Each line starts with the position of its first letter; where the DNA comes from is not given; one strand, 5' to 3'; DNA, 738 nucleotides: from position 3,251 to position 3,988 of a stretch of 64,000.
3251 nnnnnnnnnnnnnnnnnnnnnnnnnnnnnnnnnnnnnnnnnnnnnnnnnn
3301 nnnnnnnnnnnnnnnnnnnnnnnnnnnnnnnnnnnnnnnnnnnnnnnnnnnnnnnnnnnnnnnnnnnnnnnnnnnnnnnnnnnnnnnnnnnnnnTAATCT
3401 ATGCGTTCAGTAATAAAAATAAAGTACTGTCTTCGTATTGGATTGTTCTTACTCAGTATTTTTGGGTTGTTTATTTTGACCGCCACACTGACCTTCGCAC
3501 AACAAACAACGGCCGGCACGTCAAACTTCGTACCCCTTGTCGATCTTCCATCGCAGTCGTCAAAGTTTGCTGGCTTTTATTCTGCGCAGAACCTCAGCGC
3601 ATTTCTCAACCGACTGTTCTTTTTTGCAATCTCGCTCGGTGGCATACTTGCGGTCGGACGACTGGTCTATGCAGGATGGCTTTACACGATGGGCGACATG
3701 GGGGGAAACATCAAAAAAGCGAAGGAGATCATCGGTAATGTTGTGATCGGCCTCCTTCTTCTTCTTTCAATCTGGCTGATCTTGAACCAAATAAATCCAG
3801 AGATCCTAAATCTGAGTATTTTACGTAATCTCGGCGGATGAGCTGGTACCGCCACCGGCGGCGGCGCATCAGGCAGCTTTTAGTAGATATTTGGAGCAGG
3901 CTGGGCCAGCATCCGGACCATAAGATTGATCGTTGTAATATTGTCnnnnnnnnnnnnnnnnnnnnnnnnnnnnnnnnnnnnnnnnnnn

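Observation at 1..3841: Type IV secretion / conjugation-like cluster truncated by the window start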

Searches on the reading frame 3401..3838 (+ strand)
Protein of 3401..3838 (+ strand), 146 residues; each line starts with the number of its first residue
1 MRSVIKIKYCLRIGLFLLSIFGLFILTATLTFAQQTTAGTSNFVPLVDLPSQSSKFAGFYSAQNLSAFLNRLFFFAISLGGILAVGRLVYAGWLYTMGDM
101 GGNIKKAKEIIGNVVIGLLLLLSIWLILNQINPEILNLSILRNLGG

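Call 4: search_protein_families(library=pfam, proteins=[window:3401-3838:+], max_evalue=1)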
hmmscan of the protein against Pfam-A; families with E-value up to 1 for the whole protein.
window:3401-3838:+ (146 aa): 1 family
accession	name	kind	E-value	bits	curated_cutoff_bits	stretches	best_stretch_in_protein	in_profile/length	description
PF18895.5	T4SS_pilin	-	4e-07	30.5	26.6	1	63-129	3-69/71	Type IV secretion system pilin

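Call 9: find_encoding_contigs(protein=window:3401-3838:+, flank=10000, max_places=6)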
Protein window:3401-3838:+ (146 aa): no gene with exactly this product is on record in the collection.

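Call 53: search_protein_families(library=ncbifam, proteins=[window:3401-3838:+], max_evalue=0.01)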
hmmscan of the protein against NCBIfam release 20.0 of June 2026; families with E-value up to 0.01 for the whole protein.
window:3401-3838:+ (146 aa): 0 families

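Call 78: search_protein_families(library=pfam, alignment_id=A4, max_evalue=0.01)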
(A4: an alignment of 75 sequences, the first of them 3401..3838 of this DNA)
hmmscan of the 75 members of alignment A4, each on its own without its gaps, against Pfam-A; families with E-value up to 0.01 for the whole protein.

A. member 1, window:3401-3838:+ (146 aa): 1 family
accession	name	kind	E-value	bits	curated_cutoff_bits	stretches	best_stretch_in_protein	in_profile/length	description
PF18895.5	T4SS_pilin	-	4e-07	30.5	26.6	1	63-129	3-69/71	Type IV secretion system pilin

B. families by the number of members that match (of 75 scanned): 20 families
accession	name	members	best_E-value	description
PF18895.5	T4SS_pilin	67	2.2e-10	Type IV secretion system pilin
PF04956.18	TrbC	11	8.3e-07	TrbC/VIRB2 pilin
PF18896.5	SLT_3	2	1.3e-08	Lysozyme like domain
PF23396.1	DUF7103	2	0.0026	Family of unknown function (DUF7103)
PF00082.27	Peptidase_S8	1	5.6e-18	Subtilase family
PF05345.18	He_PIG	1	1.2e-11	Putative Ig domain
PF01464.25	SLT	1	6.2e-09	Transglycosylase SLT domain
PF00520.37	Ion_trans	1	0.00049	Ion transport protein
PF12750.12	Maff2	1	0.0011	Maff2 family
PF07690.21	MFS_1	1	0.0012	Major Facilitator Superfamily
PF03330.24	DPBB_1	1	0.0013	Lytic transglycolase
PF17770.6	RNase_J_C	1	0.0024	Ribonuclease J C-terminal domain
PF09429.15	Wbp11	1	0.003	WW domain binding protein 11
PF13491.11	FtsK_4TM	1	0.0057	4TM region of DNA translocase FtsK/SpoIIIE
PF02466.24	Tim17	1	0.0061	Tim17/Tim22/Tim23/Pmp24 family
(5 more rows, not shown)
